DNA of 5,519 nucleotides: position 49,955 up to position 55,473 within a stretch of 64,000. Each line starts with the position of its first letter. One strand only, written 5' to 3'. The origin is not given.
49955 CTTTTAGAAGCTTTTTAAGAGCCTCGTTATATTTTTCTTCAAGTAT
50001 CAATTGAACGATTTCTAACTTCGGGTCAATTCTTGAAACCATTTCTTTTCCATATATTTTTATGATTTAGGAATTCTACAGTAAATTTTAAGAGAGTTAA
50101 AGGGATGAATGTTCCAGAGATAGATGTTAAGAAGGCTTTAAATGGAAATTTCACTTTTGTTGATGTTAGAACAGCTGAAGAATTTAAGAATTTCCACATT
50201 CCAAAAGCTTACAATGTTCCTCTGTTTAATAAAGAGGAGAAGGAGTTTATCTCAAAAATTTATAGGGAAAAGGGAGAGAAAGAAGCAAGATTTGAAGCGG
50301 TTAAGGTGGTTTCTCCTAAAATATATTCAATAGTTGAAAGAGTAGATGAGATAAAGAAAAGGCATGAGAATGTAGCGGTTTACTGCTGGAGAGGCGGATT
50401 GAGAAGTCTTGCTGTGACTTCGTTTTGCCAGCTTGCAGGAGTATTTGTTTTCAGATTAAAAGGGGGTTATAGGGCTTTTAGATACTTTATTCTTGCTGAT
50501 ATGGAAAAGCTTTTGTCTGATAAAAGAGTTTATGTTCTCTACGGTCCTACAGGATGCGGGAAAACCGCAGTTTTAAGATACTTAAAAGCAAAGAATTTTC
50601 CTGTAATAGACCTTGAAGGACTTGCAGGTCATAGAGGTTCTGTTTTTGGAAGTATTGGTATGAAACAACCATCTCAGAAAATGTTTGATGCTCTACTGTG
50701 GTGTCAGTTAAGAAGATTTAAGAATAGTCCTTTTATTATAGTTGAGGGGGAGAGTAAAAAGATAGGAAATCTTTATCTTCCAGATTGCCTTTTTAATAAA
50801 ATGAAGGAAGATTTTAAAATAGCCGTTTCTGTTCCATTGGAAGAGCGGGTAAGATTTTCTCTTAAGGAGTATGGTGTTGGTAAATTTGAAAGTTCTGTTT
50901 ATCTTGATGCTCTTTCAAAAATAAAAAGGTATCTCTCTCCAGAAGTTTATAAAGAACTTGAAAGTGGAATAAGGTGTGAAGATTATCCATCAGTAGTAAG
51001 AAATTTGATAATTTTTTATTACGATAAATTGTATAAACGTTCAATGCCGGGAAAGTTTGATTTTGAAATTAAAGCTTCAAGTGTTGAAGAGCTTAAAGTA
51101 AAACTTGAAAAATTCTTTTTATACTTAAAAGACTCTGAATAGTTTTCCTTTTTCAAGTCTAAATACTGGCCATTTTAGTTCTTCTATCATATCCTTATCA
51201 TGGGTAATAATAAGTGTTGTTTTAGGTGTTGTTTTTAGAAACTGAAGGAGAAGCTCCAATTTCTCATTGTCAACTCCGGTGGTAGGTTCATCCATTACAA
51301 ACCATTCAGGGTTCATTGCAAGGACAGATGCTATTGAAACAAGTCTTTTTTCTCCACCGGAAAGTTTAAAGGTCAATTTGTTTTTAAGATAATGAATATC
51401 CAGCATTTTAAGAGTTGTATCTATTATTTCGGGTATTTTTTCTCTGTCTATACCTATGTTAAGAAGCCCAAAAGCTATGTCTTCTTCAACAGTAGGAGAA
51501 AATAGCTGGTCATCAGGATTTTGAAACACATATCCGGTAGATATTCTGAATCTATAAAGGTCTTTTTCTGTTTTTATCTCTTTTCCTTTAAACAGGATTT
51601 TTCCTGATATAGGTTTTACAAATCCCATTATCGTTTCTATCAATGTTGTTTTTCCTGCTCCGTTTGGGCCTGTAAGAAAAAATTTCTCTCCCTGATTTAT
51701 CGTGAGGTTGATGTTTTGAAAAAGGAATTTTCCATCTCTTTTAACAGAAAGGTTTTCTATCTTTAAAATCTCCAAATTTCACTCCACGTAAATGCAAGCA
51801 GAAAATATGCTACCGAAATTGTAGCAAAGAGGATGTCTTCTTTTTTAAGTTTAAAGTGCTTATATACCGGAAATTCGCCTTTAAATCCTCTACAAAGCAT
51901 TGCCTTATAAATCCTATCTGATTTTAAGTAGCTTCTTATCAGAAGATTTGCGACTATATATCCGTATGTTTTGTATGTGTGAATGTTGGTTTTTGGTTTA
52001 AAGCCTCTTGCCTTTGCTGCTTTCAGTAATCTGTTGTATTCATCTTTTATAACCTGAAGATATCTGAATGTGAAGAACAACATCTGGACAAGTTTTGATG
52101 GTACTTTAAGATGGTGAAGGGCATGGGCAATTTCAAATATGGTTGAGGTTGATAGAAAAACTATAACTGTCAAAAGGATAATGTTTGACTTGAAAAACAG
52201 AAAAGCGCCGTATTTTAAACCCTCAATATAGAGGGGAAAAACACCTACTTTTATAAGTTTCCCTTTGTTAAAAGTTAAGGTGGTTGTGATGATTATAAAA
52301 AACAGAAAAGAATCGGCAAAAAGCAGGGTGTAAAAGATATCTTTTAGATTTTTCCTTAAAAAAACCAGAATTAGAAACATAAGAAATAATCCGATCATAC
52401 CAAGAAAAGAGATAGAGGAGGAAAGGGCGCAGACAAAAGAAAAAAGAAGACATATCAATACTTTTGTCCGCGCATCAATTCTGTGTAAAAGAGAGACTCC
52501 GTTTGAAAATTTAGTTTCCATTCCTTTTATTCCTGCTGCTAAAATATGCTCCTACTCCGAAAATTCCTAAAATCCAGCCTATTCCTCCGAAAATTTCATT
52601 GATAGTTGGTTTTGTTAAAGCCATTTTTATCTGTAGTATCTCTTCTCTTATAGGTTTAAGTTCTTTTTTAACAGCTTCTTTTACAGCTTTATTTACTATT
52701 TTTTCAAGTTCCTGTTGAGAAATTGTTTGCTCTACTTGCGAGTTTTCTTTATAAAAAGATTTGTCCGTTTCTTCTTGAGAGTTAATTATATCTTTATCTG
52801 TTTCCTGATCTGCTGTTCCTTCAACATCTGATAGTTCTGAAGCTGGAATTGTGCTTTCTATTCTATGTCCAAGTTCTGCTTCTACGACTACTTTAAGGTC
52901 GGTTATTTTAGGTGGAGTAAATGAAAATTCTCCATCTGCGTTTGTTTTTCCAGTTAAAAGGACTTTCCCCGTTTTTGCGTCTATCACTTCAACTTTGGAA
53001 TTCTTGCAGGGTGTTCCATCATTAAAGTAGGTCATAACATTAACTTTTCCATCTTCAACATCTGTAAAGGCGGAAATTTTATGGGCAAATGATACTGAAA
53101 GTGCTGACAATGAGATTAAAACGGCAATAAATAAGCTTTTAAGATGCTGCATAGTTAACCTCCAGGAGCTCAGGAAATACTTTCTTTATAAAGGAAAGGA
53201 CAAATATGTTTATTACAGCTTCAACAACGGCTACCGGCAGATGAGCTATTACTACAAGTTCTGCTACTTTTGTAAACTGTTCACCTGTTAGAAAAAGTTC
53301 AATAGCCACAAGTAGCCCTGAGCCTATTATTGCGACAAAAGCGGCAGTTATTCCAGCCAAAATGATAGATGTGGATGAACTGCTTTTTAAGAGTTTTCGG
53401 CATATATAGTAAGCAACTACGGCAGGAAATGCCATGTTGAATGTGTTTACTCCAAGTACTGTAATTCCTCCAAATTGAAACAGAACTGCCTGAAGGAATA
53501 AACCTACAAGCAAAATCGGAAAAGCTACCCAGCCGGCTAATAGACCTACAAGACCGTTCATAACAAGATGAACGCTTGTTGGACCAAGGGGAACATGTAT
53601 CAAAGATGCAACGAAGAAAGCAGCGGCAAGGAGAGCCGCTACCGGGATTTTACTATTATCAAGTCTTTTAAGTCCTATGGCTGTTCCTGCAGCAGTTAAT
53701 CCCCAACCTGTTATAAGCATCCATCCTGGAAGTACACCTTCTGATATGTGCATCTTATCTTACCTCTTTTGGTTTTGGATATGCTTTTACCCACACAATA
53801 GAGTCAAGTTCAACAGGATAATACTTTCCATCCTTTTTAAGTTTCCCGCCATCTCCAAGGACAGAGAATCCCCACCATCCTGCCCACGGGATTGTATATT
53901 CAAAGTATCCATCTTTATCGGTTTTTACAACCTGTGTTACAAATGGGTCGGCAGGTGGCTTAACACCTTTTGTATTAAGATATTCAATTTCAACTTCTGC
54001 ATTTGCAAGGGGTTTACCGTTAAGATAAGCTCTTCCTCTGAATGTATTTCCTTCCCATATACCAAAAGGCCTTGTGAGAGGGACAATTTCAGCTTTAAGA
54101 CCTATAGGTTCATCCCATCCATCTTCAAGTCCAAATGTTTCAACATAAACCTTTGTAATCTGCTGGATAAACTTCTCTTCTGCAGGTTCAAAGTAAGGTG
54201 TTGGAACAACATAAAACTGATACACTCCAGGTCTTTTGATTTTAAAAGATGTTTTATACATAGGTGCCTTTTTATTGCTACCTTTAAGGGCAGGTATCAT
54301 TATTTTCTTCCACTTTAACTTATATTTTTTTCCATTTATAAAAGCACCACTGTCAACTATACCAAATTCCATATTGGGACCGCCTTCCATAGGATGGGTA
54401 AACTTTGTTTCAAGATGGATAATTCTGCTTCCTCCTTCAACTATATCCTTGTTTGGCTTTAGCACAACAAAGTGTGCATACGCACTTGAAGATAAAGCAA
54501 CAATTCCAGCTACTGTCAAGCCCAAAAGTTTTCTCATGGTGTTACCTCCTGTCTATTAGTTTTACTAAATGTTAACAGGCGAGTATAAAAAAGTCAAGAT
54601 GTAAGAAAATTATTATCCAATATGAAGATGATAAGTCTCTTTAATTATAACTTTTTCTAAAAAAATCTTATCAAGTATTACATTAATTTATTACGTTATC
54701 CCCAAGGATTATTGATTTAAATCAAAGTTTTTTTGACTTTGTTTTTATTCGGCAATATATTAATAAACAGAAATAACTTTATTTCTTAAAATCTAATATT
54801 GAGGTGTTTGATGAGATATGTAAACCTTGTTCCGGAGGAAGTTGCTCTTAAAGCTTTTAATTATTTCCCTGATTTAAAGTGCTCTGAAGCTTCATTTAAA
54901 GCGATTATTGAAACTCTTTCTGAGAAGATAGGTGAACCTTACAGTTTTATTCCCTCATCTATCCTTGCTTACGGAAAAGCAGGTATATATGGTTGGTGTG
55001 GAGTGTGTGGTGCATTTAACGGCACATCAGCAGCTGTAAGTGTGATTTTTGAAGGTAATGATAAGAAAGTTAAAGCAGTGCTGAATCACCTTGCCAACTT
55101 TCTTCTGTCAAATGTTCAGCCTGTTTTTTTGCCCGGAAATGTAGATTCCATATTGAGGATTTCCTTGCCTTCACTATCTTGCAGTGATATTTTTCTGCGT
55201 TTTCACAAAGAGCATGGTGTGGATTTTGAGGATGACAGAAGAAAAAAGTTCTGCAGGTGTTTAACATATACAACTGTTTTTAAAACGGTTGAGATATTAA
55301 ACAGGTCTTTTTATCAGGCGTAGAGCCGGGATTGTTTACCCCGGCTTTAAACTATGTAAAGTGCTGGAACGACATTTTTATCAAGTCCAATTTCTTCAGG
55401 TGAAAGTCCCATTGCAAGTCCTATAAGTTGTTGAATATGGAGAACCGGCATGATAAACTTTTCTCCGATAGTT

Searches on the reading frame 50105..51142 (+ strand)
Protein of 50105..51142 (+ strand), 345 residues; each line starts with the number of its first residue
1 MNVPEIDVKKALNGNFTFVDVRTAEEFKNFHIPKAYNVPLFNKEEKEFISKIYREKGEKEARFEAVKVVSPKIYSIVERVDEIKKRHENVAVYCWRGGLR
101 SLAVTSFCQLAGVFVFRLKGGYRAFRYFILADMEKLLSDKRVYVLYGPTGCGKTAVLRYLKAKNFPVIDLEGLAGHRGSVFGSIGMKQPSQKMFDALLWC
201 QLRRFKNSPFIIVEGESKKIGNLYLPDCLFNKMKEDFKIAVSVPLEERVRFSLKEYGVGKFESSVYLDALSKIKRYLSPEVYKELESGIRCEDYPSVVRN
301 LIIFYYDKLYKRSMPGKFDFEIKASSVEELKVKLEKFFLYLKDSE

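Call 13: search_protein_families(library=ncbifam, proteins=[window:50105-51142:+], max_evalue=0.00001)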
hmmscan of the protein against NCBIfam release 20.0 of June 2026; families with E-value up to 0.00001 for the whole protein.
window:50105-51142:+ (345 aa): 7 families
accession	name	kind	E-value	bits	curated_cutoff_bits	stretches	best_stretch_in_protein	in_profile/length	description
NF008750.0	PRK11784.1-2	equivalog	2.1e-98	329.6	241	1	11-338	10-338/346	tRNA 2-selenouridine(34) synthase MnmH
TIGR03167.1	tRNA_sel_U_synt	equivalog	9.9e-90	301.1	219.75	1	17-315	4-303/311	tRNA 2-selenouridine(34) synthase MnmH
NF008752.0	PRK11784.1-4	equivalog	1.2e-73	247.9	266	1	17-320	20-324/357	tRNA 2-selenouridine(34) synthase MnmH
NF008751.0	PRK11784.1-3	equivalog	7.8e-52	176.7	361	1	9-260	11-261/367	tRNA 2-selenouridine(34) synthase MnmH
NF008749.0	PRK11784.1-1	equivalog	1.3e-38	133.2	548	1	6-256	8-257/364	tRNA 2-selenouridine(34) synthase MnmH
TIGR04568.1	arch_SelU_Nterm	equivalog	2.2e-20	73.4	200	1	14-126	102-213/215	selenouridine synthase SelU-like subunit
TIGR04569.1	arch_SelU_Cterm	equivalog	6e-19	68.8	180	1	142-279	3-144/217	selenouridine synthase SelU-like subunit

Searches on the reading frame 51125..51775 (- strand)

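Call 52: search_protein_families(library=ncbifam, proteins=[window:51125-51775:-], max_evalue=1e-15)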
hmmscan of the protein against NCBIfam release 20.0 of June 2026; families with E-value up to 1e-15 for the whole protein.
window:51125-51775:- (216 aa): 124 families (the best 25 are shown)
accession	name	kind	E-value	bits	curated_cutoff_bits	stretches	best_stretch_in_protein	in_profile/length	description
TIGR01166.1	cbiO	subfamily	5.4e-52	176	211.8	1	18-196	7-189/190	cobalt ABC transporter, ATP-binding protein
NF010171.0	PRK13652.1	equivalog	8.7e-52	175.9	476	1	2-212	2-216/277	cobalt transporter ATP-binding subunit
TIGR04521.1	ECF_ATPase_2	equivalog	7.9e-51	172.8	330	1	20-213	22-224/279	energy-coupling factor transporter ATPase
TIGR04520.1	ECF_ATPase_1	equivalog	1e-48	166.1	315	1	10-199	7-202/269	energy-coupling factor transporter ATPase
NF010157.0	PRK13636.1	equivalog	8.2e-48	163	463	1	2-211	4-219/285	cobalt transporter ATP-binding subunit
NF010158.0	PRK13637.1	equivalog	3.3e-41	141.3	390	1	19-211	23-222/287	energy-coupling factor transporter ATPase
NF010155.0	PRK13634.1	equivalog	1.3e-37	129.7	413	1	20-213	24-225/290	energy-coupling factor ABC transporter ATP-binding protein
NF010170.0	PRK13651.1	equivalog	3.1e-37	128.2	432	1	65-212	95-243/308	cobalt transporter ATP-binding subunit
NF010156.0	PRK13635.1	equivalog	2e-36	125.6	392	1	3-198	5-205/279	energy-coupling factor ABC transporter ATP-binding protein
TIGR02673.1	FtsE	equivalog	2.9e-36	125.2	264.85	1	16-211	15-214/214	cell division ATP-binding protein FtsE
NF010167.0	PRK13648.1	subfamily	3.8e-33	115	241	1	5-213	9-221/269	energy-coupling factor transporter ATPase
NF040840.2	tungstate_WtpC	equivalog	1.4e-32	113.4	440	1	4-194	2-191/347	tungstate ABC transporter ATP-binding protein WtpC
NF008421.0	PRK11248.1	equivalog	2.3e-32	112.5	357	1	3-194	1-189/255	taurine ABC transporter ATP-binding subunit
TIGR03608.1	L_ocin_972_ABC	subfamily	8.3e-32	110.3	254.85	1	6-199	1-199/206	putative bacteriocin export ABC transporter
NF000355.4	ribo_prot_ABC_F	equivalog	8.5e-32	110.7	380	1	110-213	89-193/499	ribosomal protection-like ABC-F family protein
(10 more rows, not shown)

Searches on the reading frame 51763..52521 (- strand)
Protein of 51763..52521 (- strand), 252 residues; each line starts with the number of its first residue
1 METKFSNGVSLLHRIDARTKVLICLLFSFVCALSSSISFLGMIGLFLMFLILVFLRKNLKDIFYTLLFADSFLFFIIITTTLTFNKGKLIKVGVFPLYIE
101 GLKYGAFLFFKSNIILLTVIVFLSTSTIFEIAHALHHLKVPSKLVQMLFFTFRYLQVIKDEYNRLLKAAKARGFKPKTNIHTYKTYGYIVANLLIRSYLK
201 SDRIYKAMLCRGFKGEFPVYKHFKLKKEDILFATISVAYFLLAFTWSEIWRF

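Call 52: search_protein_families(library=ncbifam, proteins=[window:51763-52521:-], max_evalue=1e-15)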
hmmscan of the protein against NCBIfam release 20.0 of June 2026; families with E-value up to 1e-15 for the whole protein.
window:51763-52521:- (252 aa): 1 family
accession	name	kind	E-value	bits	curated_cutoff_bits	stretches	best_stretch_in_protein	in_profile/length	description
TIGR02454.1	ECF_T_CbiQ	equivalog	3.7e-35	121.5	111.8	1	15-211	1-200/200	cobalt ECF transporter T component CbiQ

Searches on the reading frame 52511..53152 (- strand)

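Call 52: search_protein_families(library=ncbifam, proteins=[window:52511-53152:-], max_evalue=1e-15)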
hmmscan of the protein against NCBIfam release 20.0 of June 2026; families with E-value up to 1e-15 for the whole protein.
window:52511-53152:- (213 aa): 1 family
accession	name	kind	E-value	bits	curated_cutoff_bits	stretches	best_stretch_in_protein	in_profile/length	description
NF058648.1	ECF_sub_HI1622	equivalog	2.4e-50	171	100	1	13-208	3-180/180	NikL family nickel/cobalt ECF transporter subunit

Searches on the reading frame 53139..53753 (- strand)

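Call 53: search_protein_families(library=ncbifam, proteins=[window:53139-53753:-], max_evalue=1e-15)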
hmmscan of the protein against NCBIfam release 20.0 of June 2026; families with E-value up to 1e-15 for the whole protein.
window:53139-53753:- (204 aa): 10 families
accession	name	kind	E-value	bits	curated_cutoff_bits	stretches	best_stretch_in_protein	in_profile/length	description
NF004905.0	PRK06265.1-5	equivalog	1.6e-76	257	173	1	1-201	1-201/205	cobalt transporter CbiM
NF004904.0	PRK06265.1-4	equivalog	8.2e-58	195.5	172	1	1-200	1-202/206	cobalt transporter CbiM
NF004909.0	PRK06265.2-5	equivalog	2.5e-50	171.3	172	1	1-198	1-195/196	cobalt transporter CbiM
NF004903.0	PRK06265.1-3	equivalog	6.9e-50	169.4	193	1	1-199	2-200/211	cobalt transporter CbiM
NF004908.0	PRK06265.2-3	equivalog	2e-47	161.9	205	1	1-201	1-201/211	cobalt transporter CbiM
NF004906.0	PRK06265.2-1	equivalog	8.5e-47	159.8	205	1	1-198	1-210/212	cobalt transporter CbiM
NF004907.0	PRK06265.2-2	subfamily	1.4e-39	136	200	1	1-200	21-220/221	cobalt transporter CbiM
NF004902.0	PRK06265.1-1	equivalog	1.7e-20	73.6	219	1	1-200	1-206/213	cobalt transporter CbiM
NF008873.0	PRK11909.1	equivalog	6.8e-17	62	225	0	25-193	29-213/230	cobalt transporter CbiM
NF006184.0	PRK08319.1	equivalog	5.7e-16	58.7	180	1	1-198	1-213/224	energy-coupling factor ABC transporter permease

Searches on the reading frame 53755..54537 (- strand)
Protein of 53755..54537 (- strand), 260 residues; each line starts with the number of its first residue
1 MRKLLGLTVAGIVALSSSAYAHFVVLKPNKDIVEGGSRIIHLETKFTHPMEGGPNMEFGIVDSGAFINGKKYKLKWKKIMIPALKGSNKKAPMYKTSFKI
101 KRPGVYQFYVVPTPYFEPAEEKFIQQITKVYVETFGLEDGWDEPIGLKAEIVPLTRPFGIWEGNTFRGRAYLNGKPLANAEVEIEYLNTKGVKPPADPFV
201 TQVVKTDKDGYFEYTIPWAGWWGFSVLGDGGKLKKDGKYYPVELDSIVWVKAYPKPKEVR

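Call 53: search_protein_families(library=ncbifam, proteins=[window:53755-54537:-], max_evalue=1e-15)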
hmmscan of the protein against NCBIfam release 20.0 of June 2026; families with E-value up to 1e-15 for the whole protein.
window:53755-54537:- (260 aa): 0 families

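Call 57: search_protein_families(library=pfam, proteins=[window:53755-54537:-], max_evalue=0.001)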
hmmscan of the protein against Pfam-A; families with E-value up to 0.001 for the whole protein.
window:53755-54537:- (260 aa): 1 family
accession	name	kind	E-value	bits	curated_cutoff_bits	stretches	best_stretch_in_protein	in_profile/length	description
PF10670.15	DUF4198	-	1.1e-59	202.5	34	1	19-228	1-207/209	Domain of unknown function (DUF4198)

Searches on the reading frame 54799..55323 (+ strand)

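Call 53: search_protein_families(library=ncbifam, proteins=[window:54799-55323:+], max_evalue=1e-15)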
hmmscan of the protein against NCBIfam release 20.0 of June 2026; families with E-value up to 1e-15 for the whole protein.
window:54799-55323:+ (174 aa): 1 family
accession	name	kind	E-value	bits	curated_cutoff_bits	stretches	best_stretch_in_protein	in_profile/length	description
NF047622.1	SptSoretCytCDesul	equivalog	2.6e-19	69.7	400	1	14-169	57-217/275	split-Soret cytochrome c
